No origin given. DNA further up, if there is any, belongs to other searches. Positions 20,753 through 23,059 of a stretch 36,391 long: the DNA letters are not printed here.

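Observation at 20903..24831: Second compact GRE cassette at host GC with inverted gene order and atypical active-site motifs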

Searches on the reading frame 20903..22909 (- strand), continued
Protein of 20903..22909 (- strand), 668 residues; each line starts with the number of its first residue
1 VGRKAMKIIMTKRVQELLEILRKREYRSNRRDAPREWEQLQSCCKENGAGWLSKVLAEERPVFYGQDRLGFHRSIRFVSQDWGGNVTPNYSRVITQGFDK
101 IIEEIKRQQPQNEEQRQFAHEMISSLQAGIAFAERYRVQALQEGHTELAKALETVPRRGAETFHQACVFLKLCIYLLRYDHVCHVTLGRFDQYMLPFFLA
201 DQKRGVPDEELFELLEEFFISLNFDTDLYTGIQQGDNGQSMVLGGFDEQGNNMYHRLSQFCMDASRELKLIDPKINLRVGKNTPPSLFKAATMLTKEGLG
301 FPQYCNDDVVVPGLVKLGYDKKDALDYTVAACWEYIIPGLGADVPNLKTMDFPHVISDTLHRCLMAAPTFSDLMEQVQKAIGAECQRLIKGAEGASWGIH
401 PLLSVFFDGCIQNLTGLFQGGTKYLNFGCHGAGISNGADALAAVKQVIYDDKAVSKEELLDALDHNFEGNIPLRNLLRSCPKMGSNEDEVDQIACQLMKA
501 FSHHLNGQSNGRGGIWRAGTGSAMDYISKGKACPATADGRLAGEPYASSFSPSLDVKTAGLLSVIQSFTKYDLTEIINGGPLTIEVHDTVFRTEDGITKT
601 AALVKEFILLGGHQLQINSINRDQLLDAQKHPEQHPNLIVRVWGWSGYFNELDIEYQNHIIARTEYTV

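Call 82: find_encoding_contigs(protein=P0348, flank=8000, max_places=2)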
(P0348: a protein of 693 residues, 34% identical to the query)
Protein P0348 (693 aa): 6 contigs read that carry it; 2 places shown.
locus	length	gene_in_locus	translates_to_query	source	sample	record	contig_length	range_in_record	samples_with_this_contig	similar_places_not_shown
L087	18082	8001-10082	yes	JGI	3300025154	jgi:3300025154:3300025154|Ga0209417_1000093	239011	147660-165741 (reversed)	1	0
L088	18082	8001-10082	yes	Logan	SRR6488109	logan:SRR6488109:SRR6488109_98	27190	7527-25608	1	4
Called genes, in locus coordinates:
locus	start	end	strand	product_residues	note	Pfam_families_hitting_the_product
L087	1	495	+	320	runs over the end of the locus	PF01073:3Beta_HSD, PF01370:Epimerase, PF02719:Polysacc_synt_2, PF04321:RmlD_sub_bind, PF05368:NmrA (faint), PF07993:NAD_binding_4, PF13460:NAD_binding_10, PF16363:GDP_Man_Dehyd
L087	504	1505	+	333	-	PF01370:Epimerase, PF02719:Polysacc_synt_2 (weak), PF04321:RmlD_sub_bind, PF16363:GDP_Man_Dehyd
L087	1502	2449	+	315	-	PF01370:Epimerase, PF02719:Polysacc_synt_2 (faint), PF04321:RmlD_sub_bind (weak), PF16363:GDP_Man_Dehyd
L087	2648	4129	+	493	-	-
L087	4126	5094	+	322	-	PF00535:Glycos_transf_2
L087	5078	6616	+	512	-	-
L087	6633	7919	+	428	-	PF01943:Polysacc_synt, PF13440:Polysacc_synt_3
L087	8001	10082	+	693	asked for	PF02901:PFL-like, PF01228:Gly_radical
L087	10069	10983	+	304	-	PF13353:Fer4_12, PF04055:Radical_SAM, PF13484:Fer4_16 (faint), PF12837:Fer4_6 (faint), PF12838:Fer4_7 (weak), PF13187:Fer4_9 (weak), PF13237:Fer4_10 (weak), PF00037:Fer4 (weak)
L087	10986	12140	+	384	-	PF12831:FAD_oxidored (faint), PF13450:NAD_binding_8, PF03275:GLF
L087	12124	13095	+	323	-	PF13641:Glyco_tranf_2_3 (faint), PF00535:Glycos_transf_2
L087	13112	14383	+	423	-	PF13439:Glyco_transf_4 (weak), PF13579:Glyco_trans_4_4 (weak), PF13692:Glyco_trans_1_4 (faint)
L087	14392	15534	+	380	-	PF02350:Epimerase_2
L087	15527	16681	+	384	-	PF13477:Glyco_trans_4_2, PF13439:Glyco_transf_4, PF13579:Glyco_trans_4_4, PF20706:GT4-conflict, PF00534:Glycos_transf_1, PF13692:Glyco_trans_1_4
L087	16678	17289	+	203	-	PF00583:Acetyltransf_1, PF13508:Acetyltransf_7, PF08445:FR47, PF13673:Acetyltransf_10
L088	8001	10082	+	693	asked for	PF02901:PFL-like, PF01228:Gly_radical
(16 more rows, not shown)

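Call 83: find_encoding_contigs(protein=P0391, flank=7000, max_places=1)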
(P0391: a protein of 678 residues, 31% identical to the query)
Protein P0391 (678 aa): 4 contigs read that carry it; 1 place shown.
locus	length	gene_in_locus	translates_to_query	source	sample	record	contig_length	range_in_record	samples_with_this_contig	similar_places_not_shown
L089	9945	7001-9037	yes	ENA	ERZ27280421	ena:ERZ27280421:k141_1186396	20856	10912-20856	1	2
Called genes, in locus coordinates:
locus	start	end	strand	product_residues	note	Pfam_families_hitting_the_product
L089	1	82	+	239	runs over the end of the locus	PF02397:Bac_transf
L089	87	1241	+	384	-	PF09314:DUF1972, PF13439:Glyco_transf_4 (faint), PF00534:Glycos_transf_1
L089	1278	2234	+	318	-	PF00535:Glycos_transf_2, PF13641:Glyco_tranf_2_3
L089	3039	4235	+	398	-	-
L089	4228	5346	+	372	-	PF13450:NAD_binding_8, PF01593:Amino_oxidase (weak), PF03275:GLF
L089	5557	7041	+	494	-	PF01943:Polysacc_synt, PF13440:Polysacc_synt_3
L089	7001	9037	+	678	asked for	PF02901:PFL-like, PF01228:Gly_radical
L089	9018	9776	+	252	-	PF13353:Fer4_12, PF04055:Radical_SAM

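Call 84: find_encoding_contigs(protein=P0321, flank=7000, max_places=1)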
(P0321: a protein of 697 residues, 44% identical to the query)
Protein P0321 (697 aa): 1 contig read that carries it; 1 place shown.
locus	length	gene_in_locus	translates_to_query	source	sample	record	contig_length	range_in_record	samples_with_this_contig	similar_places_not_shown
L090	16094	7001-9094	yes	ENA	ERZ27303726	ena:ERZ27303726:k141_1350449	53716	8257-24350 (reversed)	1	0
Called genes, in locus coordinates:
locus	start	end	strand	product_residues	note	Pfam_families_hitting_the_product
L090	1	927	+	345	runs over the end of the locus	PF02670:DXP_reductoisom, PF08436:DXP_redisom_C, PF13288:DXPR_C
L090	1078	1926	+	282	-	PF09994:T6SS_Tle1-like_cat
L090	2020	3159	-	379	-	PF00817:IMS, PF11798:IMS_HHH (weak), PF11799:IMS_C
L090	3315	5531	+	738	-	PF02065:Melibiase (weak)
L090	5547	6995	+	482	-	PF00083:Sugar_tr, PF07690:MFS_1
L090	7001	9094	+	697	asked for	PF02901:PFL-like, PF01228:Gly_radical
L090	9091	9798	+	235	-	PF13353:Fer4_12, PF04055:Radical_SAM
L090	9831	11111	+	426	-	PF02403:Seryl_tRNA_N, PF00587:tRNA-synt_2b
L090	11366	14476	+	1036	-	PF07517:SecA_DEAD, PF00270:DEAD (weak), PF01043:SecA_PP_bind, PF21090:P-loop_SecA, PF07516:SecA_SW, PF02810:SEC-C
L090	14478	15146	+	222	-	PF01128:IspD, PF12804:NTP_transf_3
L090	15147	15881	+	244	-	PF00149:Metallophos, PF12850:Metallophos_2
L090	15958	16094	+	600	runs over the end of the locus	PF01855:POR_N, PF12837:Fer4_6 (faint), PF02775:TPP_enzyme_C, PF12838:Fer4_7 (weak)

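Call 85: find_encoding_contigs(protein=P0347, flank=7000, max_places=1)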
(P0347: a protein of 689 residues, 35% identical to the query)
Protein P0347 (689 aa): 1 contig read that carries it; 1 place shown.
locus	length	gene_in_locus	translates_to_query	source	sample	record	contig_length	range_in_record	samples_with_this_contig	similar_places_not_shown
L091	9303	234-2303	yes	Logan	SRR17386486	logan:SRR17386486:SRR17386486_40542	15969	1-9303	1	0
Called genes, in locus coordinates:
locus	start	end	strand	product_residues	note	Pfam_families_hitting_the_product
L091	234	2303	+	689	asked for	PF02901:PFL-like, PF01228:Gly_radical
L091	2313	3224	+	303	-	PF13353:Fer4_12 (weak), PF13237:Fer4_10 (faint), PF12797:Fer4_2 (faint), PF12837:Fer4_6 (faint), PF12838:Fer4_7 (faint), PF13484:Fer4_16 (faint), PF04055:Radical_SAM, PF00037:Fer4 (weak)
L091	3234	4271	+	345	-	PF01209:Ubie_methyltran, PF13489:Methyltransf_23, PF08241:Methyltransf_11, PF08242:Methyltransf_12, PF13649:Methyltransf_25, PF13847:Methyltransf_31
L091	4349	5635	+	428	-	PF13450:NAD_binding_8, PF01593:Amino_oxidase (weak)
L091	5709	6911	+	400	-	PF20706:GT4-conflict (weak), PF00534:Glycos_transf_1, PF13692:Glyco_trans_1_4, PF13524:Glyco_trans_1_2 (weak)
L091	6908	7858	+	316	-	PF01073:3Beta_HSD, PF01370:Epimerase, PF02719:Polysacc_synt_2, PF04321:RmlD_sub_bind, PF13460:NAD_binding_10, PF16363:GDP_Man_Dehyd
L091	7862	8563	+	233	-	PF00483:NTP_transferase, PF12804:NTP_transf_3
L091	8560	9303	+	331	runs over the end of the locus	PF00288:GHMP_kinases_N, PF08544:GHMP_kinases_C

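Call 86: find_encoding_contigs(protein=P0354, flank=7000, max_places=1)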
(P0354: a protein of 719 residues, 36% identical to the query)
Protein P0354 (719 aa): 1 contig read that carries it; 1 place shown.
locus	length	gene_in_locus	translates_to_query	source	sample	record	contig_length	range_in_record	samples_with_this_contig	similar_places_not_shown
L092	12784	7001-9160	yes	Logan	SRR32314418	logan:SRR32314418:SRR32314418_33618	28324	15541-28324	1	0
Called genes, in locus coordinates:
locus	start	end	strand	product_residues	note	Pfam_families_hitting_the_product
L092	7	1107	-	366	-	PF00356:LacI, PF00532:Peripla_BP_1, PF13407:Peripla_BP_4 (weak), PF13377:Peripla_BP_3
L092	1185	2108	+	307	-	PF04962:KduI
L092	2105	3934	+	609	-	PF02776:TPP_enzyme_N, PF00205:TPP_enzyme_M, PF02775:TPP_enzyme_C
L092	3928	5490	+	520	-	PF06253:MTTB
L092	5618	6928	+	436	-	PF02056:Glyco_hydro_4, PF11975:Glyco_hydro_4C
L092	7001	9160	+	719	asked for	PF02901:PFL-like, PF01228:Gly_radical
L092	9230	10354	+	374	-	PF01380:SIS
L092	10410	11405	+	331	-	PF00294:PfkB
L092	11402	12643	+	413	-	PF08013:GatZ_KbaZ-like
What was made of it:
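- More distant clade members sit in sugar operons: GH36-like + MFS sugar transporter, and GH4 + SIS + PfkB + GatZ (calls 84, 86).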

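Call 90: find_related_loci(query=A6, collection=metagenome_contigs, flank=8000)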
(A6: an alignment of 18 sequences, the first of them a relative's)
Query A6 (693 aa) in metagenome_contigs; peptide patterns used: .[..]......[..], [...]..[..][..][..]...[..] (x = any residue, [..] = any of these).
600 stretches matched a pattern (row limit reached: there are more); 588 encode a relative of the query (tblastn E <= 1e-3); the best 80 are kept; 80 distinct loci.
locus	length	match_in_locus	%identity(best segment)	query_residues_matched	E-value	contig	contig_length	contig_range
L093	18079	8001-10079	100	1-693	0e+0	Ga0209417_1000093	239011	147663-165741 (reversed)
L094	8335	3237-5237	40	27-690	6e-164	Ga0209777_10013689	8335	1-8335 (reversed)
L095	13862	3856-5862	43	33-691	3e-163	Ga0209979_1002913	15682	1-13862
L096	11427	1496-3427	39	27-690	6e-146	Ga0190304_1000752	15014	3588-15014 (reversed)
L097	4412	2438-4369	39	27-690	2e-149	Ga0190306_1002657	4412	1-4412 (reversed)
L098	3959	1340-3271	39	27-690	3e-150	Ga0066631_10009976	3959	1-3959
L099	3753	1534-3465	39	27-690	7e-151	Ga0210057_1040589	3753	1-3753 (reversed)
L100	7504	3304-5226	40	24-690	9e-143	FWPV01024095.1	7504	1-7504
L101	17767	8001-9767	40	79-688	2e-140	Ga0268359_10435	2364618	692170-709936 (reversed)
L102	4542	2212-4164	38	24-690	6e-139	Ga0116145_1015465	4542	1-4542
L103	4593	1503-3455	38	24-690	7e-139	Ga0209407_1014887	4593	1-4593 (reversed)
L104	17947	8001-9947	38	25-690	3e-136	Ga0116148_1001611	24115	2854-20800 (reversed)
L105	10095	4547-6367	39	72-688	8e-136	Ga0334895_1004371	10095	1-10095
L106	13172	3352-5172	39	72-688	9e-136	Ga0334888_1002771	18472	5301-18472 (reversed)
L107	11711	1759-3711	38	24-690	3e-134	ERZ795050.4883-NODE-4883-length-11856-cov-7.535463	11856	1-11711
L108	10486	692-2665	38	13-690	2e-132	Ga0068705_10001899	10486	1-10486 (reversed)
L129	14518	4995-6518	39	162-688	3e-113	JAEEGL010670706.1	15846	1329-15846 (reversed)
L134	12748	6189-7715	41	162-688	1e-110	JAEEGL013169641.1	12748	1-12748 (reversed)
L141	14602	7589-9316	36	80-693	2e-109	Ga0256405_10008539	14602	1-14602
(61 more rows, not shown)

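Call 92: search_protein_families(library=pfam, proteins=[L093:6618-7916:+, L093:11058-12137:+, L093:12088-13092:+, L134:3302-4306:+, L129:1717-2493:+, L141:6981-7388:+, L094:1752-3050:+, L104:11994-13061:+, L108:6235-7440:+, L141:10088-11410:+], max_evalue=0.0001)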
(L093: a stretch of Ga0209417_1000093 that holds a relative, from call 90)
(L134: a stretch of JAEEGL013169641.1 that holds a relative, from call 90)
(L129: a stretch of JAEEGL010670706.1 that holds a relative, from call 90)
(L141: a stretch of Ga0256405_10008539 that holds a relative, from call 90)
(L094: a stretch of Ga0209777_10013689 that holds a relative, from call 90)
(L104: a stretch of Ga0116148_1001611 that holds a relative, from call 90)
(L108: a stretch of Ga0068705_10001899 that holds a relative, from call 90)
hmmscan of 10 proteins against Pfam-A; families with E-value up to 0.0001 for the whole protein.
L093:6618-7916:+ (433 aa): 2 families
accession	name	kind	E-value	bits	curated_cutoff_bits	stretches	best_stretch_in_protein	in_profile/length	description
PF01943.22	Polysacc_synt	-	7.6e-59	199.8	28.2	1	17-288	1-273/274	Polysaccharide biosynthesis protein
PF13440.11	Polysacc_synt_3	-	5.6e-15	55.8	23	1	42-339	2-293/293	Polysaccharide biosynthesis protein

L093:11058-12137:+ (360 aa): 2 families
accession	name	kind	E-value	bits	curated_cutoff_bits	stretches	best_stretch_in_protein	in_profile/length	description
PF03275.19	GLF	-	3.6e-69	233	26.3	1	127-340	1-203/203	UDP-galactopyranose mutase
PF13450.12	NAD_binding_8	-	2.6e-09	37.6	21.9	1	2-48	19-65/68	NAD(P)-binding Rossmann-like domain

L093:12088-13092:+ (335 aa): 2 families
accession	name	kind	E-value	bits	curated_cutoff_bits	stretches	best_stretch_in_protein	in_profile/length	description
PF00535.33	Glycos_transf_2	-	4.9e-17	62.8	23.3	2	26-71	2-47/168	Glycosyl transferase family 2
PF13641.12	Glyco_tranf_2_3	-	3.7e-06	27.6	27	0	112-242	67-209/230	Glycosyltransferase like family 2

L134:3302-4306:+ (335 aa): 3 families
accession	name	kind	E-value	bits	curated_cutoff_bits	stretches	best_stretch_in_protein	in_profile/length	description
PF00535.33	Glycos_transf_2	-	2.6e-24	86.5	23.3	1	12-132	1-120/168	Glycosyl transferase family 2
PF10111.15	Glyco_tranf_2_2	-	2.8e-08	34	27.3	1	23-146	14-143/276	Glycosyltransferase like family 2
PF13641.12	Glyco_tranf_2_3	-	2.2e-07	31.6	27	1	11-127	3-123/230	Glycosyltransferase like family 2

L129:1717-2493:+ (259 aa): 1 family
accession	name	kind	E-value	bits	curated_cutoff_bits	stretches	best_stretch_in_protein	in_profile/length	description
PF14393.11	DUF4422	-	3.1e-88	295.8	25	1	5-221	1-219/220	Domain of unknown function (DUF4422)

L141:6981-7388:+ (136 aa): 0 families

L094:1752-3050:+ (433 aa): 2 families
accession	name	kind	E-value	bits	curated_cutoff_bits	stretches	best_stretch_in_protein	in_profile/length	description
PF01593.30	Amino_oxidase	-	3.5e-13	50.1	19.8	1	12-379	3-393/443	Flavin containing amine oxidoreductase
PF13450.12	NAD_binding_8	-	2.4e-10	40.9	21.9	1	5-62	1-61/68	NAD(P)-binding Rossmann-like domain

L104:11994-13061:+ (356 aa): 0 families

L108:6235-7440:+ (402 aa): 5 families
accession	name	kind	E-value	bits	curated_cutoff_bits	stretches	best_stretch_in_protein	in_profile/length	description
PF00534.26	Glycos_transf_1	-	1.8e-33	115.9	26.4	1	221-378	5-163/172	Glycosyl transferases group 1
PF13692.12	Glyco_trans_1_4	-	3.2e-30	105.7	27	1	234-368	4-141/142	Glycosyl transferases group 1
PF13439.12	Glyco_transf_4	-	7.6e-14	52.5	28.5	1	15-207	1-164/170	Glycosyltransferase Family 4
PF13579.12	Glyco_trans_4_4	-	6.7e-06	27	29.7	1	16-204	1-154/158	Glycosyl transferase 4-like domain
PF13477.12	Glyco_trans_4_2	-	8.2e-05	23.2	23.4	0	25-152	16-123/139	Glycosyl transferase 4-like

L141:10088-11410:+ (441 aa): 1 family
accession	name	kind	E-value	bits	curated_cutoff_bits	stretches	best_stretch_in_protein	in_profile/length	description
PF14393.11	DUF4422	-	5.7e-47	160.8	25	1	217-424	2-219/220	Domain of unknown function (DUF4422)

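Call 94: search_solved_structures(query=L004:9999-11804:+, max_evalue=1e-10)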
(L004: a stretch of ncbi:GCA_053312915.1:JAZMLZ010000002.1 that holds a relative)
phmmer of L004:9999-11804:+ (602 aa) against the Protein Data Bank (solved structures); distinct sequences matched with E-value up to 1e-10: 6.
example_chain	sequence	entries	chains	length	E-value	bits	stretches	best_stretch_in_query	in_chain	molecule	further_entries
4qjy_A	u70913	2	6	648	1.9e-144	485.7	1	7-602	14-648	GH127 beta-L-arabinofuranosidase | GH127 beta-L-arabinofuranoside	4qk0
3wre_A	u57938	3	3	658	3.7e-111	375.8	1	56-598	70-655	Non-reducing end beta-L-arabinofuranosidase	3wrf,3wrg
3wkw_A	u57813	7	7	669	3.7e-111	375.8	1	56-598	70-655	Non-reducing end beta-L-arabinofuranosidase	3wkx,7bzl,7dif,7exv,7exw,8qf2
7exu_A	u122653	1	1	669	9.4e-111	374.5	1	56-598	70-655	Non-reducing end beta-L-arabinofuranosidase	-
6ex6_B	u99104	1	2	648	4.3e-97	329.3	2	4-464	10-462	Six-hairpin glycosidase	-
5mqo_A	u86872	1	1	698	7.6e-70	239.4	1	116-599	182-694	Non-reducing end beta-L-arabinofuranosidase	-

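Call 95: search_solved_structures(query=L045:7434-9140:+, max_evalue=1e-10)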
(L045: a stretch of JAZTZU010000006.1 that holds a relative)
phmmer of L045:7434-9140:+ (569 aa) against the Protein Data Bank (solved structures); distinct sequences matched with E-value up to 1e-10: 116 (the best 60 are shown).
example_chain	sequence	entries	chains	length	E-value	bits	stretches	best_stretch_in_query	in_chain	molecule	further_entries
7xyr_A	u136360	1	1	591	1.1e-137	463.2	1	2-564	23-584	Beta-glucuronidase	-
9j6n_A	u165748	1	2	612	3.1e-78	266.9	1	3-425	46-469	Beta-D-galactofuranosidase 2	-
7sf2_A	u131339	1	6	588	7e-78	265.7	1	6-564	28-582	Glycosyl hydrolase family 2, sugar binding domain protein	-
9j6m_A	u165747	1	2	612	1.4e-77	264.8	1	3-425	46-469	Beta-D-galactofuranosidase 2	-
7vqm_A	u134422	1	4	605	1.6e-35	125.9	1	68-484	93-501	GH2 beta-galacturonate AqGalA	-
6d8k_A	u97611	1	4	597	1.5e-32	116.1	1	15-422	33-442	Glycosyl hydrolase family 2, sugar binding domain protein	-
6d89_C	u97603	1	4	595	2e-31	112.3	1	17-483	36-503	Beta-galactosidase/beta-glucuronidase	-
6d1n_A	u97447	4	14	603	3.2e-30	108.4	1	67-483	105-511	Beta-galactosidase/beta-glucuronidase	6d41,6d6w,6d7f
6u7j_A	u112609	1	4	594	7.7e-25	90.6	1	19-559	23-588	Beta-glucuronidase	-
6ncy_A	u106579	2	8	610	1.4e-24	89.7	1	83-404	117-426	Beta-glucuronidase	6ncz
6xxw_A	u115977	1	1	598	2.5e-24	88.9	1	43-554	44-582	Beta-glucuronidase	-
4jkm_A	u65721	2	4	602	6.3e-24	87.6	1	20-359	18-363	Beta-glucuronidase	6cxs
3k4a_A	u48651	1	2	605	2.4e-22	82.3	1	16-289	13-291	Beta-glucuronidase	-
6eca_A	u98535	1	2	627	2.5e-22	82.3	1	15-416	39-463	Beta-glucuronidase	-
8e72_A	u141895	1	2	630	2.7e-22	82.2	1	20-329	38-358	Glycosyl hydrolase family 2, TIM barrel domain protein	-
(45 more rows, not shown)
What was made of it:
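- The GH2 neighbour's second-best solved match is a beta-D-galactofuranosidase (calls 94, 95).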
